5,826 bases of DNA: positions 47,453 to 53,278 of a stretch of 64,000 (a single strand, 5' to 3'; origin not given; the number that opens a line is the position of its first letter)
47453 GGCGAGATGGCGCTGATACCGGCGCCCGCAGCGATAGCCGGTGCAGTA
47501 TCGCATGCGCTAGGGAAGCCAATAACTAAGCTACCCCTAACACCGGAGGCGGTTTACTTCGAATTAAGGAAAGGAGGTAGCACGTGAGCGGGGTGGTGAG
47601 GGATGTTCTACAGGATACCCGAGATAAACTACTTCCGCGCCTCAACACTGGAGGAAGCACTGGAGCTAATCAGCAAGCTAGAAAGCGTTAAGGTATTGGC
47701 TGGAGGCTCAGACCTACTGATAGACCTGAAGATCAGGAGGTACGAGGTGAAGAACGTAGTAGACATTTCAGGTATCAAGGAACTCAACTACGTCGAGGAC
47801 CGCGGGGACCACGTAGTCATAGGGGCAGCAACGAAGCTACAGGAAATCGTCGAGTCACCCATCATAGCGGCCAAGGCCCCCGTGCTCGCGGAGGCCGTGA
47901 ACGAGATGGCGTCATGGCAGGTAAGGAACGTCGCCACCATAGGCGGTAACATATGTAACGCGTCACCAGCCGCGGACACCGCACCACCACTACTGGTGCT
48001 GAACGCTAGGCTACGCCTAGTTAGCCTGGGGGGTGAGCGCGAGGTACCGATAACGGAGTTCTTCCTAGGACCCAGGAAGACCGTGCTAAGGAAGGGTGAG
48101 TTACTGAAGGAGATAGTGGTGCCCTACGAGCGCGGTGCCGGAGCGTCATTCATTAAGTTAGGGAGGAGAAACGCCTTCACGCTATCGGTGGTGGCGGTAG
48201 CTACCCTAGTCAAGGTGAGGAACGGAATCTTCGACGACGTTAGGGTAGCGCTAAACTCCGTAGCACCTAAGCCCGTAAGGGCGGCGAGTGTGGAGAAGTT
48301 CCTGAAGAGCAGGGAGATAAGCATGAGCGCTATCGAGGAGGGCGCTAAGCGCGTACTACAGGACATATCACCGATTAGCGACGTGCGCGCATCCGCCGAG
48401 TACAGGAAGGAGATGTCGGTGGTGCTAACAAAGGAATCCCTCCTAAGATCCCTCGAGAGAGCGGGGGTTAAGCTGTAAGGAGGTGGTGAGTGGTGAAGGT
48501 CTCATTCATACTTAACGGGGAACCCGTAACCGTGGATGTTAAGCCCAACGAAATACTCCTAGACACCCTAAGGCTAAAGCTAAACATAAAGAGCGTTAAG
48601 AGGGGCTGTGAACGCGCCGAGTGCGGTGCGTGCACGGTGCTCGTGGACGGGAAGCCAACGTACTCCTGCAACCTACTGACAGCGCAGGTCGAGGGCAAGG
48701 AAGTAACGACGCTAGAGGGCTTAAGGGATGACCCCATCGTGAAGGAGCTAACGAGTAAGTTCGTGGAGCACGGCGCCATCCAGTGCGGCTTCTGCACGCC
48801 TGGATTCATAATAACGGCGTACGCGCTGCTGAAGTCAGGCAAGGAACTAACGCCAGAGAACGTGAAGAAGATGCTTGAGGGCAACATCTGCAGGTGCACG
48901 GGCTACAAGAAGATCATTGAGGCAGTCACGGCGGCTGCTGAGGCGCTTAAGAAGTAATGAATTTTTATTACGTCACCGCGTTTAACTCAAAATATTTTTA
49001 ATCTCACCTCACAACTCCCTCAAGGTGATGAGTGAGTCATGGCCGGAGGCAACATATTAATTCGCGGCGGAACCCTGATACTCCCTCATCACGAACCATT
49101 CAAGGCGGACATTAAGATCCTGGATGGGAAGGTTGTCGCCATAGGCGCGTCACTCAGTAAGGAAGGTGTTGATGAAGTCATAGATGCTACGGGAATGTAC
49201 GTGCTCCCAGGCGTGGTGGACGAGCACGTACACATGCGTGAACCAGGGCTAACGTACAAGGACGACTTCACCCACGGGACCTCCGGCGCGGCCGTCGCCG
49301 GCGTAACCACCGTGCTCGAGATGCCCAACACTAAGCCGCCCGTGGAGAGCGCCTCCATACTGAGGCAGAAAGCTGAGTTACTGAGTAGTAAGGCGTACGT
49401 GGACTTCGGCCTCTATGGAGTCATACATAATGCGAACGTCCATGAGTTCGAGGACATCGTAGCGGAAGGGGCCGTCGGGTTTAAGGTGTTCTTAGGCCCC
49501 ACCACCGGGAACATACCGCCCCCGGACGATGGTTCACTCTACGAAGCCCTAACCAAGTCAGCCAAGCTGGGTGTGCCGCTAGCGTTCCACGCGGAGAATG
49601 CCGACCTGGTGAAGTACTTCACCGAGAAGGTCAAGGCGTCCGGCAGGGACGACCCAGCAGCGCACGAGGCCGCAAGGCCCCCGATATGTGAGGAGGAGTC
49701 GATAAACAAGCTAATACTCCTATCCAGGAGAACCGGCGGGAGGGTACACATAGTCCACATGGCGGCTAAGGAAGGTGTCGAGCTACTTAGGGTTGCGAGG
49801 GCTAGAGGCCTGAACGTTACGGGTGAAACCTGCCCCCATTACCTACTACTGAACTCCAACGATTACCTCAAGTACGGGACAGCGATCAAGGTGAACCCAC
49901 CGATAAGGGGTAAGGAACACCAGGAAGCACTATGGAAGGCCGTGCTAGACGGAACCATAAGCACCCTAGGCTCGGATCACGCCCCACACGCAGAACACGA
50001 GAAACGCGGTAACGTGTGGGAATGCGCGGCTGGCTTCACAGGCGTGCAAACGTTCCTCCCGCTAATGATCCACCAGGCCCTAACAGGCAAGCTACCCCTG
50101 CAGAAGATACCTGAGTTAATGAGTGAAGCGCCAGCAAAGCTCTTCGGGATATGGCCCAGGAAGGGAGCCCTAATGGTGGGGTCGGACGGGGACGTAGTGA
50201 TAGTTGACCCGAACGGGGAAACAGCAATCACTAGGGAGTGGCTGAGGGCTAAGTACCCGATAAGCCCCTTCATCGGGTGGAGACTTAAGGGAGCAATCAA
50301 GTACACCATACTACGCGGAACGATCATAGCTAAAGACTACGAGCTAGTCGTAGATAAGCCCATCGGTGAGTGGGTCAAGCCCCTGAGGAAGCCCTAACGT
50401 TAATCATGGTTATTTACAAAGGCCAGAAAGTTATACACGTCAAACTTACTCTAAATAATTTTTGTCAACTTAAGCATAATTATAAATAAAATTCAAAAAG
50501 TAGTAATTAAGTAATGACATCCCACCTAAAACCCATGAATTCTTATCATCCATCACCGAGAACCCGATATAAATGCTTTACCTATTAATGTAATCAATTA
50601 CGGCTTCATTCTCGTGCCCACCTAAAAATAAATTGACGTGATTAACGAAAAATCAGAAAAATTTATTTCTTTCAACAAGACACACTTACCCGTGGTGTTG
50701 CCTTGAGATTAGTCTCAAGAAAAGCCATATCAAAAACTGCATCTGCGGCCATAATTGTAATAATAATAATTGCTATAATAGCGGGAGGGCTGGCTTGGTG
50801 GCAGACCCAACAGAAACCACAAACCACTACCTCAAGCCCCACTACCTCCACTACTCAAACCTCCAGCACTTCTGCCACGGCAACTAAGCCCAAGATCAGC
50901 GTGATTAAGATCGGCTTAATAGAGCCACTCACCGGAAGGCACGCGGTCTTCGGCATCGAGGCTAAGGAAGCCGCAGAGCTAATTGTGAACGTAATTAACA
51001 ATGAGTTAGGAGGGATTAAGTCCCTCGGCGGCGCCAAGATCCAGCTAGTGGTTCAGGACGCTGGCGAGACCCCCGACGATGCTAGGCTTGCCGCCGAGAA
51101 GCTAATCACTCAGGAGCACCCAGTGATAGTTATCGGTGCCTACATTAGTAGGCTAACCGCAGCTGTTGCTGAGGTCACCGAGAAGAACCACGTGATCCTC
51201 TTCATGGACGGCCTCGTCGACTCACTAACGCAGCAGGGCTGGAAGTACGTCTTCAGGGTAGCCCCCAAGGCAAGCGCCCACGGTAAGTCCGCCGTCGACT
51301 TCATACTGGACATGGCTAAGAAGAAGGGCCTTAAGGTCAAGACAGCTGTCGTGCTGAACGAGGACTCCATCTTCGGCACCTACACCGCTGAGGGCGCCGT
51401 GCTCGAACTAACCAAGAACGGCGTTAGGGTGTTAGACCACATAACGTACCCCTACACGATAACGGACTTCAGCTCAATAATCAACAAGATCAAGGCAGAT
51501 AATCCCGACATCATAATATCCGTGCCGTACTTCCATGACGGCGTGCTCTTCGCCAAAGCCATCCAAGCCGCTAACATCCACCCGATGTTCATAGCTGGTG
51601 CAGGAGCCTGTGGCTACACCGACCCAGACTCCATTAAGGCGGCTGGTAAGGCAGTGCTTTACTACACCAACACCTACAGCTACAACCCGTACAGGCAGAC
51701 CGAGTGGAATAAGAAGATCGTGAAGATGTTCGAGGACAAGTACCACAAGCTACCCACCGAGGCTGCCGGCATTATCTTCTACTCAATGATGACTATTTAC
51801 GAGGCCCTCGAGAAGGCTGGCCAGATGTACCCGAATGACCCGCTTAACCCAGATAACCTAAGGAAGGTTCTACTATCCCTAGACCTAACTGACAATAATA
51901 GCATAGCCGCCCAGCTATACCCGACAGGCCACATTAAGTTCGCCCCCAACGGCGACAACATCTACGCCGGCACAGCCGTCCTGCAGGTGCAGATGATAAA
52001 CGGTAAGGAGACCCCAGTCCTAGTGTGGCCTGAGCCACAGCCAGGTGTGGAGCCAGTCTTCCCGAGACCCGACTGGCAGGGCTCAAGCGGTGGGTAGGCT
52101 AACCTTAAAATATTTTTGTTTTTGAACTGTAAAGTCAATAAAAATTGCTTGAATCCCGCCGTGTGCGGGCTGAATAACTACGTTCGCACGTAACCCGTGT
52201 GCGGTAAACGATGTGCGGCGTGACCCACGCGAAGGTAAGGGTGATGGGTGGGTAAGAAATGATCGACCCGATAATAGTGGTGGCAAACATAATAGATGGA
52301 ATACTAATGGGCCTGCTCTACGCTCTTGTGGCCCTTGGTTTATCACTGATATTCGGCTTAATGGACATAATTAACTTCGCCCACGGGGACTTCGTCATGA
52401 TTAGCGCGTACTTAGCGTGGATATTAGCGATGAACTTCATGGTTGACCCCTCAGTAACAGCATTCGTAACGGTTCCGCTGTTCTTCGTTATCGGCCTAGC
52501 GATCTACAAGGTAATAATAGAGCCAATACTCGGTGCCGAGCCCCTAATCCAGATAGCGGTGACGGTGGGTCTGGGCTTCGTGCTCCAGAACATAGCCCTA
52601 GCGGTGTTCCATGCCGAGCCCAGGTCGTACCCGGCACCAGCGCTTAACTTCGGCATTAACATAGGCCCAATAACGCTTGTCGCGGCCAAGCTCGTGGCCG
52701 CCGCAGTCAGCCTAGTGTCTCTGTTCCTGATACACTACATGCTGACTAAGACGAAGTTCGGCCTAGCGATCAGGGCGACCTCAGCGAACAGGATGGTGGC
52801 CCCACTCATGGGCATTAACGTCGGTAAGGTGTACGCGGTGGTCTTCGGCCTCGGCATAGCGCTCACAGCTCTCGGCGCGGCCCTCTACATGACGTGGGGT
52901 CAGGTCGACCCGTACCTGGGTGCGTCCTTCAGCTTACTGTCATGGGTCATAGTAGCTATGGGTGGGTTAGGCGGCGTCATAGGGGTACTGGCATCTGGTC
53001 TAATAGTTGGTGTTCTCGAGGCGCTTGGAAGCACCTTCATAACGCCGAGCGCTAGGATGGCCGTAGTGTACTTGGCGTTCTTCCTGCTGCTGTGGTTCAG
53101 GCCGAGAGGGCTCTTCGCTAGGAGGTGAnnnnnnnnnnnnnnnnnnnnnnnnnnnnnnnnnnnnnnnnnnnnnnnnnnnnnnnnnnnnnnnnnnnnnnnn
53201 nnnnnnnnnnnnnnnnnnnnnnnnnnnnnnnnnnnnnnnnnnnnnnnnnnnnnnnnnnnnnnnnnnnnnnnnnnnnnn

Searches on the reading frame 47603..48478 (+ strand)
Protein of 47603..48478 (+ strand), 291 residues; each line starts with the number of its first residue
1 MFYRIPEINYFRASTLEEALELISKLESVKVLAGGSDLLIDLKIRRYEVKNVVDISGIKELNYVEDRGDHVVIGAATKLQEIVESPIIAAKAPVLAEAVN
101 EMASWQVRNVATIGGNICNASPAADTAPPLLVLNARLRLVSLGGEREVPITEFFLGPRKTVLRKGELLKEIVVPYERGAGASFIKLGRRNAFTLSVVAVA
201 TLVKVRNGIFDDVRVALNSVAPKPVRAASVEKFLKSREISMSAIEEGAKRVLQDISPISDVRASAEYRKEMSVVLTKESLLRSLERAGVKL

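Call 60: search_protein_families(library=pfam, proteins=[window:47603-48478:+])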
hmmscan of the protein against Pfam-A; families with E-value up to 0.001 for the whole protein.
window:47603-48478:+ (291 aa): 2 families
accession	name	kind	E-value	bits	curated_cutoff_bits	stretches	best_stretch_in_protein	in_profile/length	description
PF00941.27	FAD_binding_5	-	4.3e-54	183.3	27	1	7-175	2-169/170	FAD binding domain in molybdopterin dehydrogenase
PF03450.22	CO_deh_flav_C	-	3e-22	79.1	25.5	1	185-281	4-100/102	CO dehydrogenase flavoprotein C-terminal domain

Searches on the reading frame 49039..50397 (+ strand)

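Call 60: search_protein_families(library=pfam, proteins=[window:49039-50397:+])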
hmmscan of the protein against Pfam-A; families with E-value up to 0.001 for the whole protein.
window:49039-50397:+ (452 aa): 2 families
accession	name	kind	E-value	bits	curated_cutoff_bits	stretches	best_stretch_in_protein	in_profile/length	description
PF01979.26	Amidohydro_1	-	1.2e-24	87.6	25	1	54-429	1-344/345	Amidohydrolase family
PF07969.17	Amidohydro_3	-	4.2e-12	46.7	29.7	2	46-93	1-48/472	Amidohydrolase family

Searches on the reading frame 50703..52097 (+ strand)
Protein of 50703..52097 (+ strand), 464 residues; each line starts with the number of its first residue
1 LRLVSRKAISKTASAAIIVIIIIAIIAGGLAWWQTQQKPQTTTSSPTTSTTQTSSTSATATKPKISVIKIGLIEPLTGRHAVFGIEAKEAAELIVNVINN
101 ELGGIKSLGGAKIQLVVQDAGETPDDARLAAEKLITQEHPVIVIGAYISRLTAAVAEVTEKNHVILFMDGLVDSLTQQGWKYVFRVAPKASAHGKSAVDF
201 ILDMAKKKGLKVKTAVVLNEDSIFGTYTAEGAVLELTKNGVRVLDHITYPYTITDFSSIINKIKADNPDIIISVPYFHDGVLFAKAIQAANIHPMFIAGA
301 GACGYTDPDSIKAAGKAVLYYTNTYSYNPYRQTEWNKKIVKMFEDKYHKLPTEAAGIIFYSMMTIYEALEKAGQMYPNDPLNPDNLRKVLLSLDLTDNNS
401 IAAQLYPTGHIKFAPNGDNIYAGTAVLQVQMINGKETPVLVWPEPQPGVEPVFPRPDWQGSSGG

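Call 90: search_protein_families(library=pfam, proteins=[window:50703-52097:+])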
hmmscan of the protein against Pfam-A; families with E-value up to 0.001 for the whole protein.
window:50703-52097:+ (464 aa): 3 families
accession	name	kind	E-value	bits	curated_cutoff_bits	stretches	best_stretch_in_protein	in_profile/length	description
PF13458.12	Peripla_BP_6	-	5.9e-55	187.7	31.7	1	68-410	2-319/343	Periplasmic binding protein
PF13433.12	Peripla_BP_5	-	4.8e-20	72.4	27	1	68-377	1-299/363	Periplasmic binding protein domain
PF01094.35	ANF_receptor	-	5.3e-15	55.7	25.4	1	89-430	4-351/353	Receptor family ligand binding region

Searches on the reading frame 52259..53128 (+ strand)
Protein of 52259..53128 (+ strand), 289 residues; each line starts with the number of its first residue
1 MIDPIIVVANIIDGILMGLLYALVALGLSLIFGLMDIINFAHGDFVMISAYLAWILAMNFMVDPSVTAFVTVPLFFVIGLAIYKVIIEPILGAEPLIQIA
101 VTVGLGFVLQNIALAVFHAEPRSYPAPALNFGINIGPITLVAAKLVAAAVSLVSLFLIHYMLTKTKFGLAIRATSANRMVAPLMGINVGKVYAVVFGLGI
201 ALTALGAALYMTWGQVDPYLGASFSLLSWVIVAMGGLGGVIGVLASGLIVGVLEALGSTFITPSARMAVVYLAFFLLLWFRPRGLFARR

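Call 90: search_protein_families(library=pfam, proteins=[window:52259-53128:+])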
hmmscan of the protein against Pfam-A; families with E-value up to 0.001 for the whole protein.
window:52259-53128:+ (289 aa): 1 family
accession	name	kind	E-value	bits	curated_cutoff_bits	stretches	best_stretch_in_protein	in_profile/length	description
PF02653.21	BPD_transp_2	-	5.8e-27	94.9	26.8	1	11-277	2-268/269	Branched-chain amino acid transport system / permease component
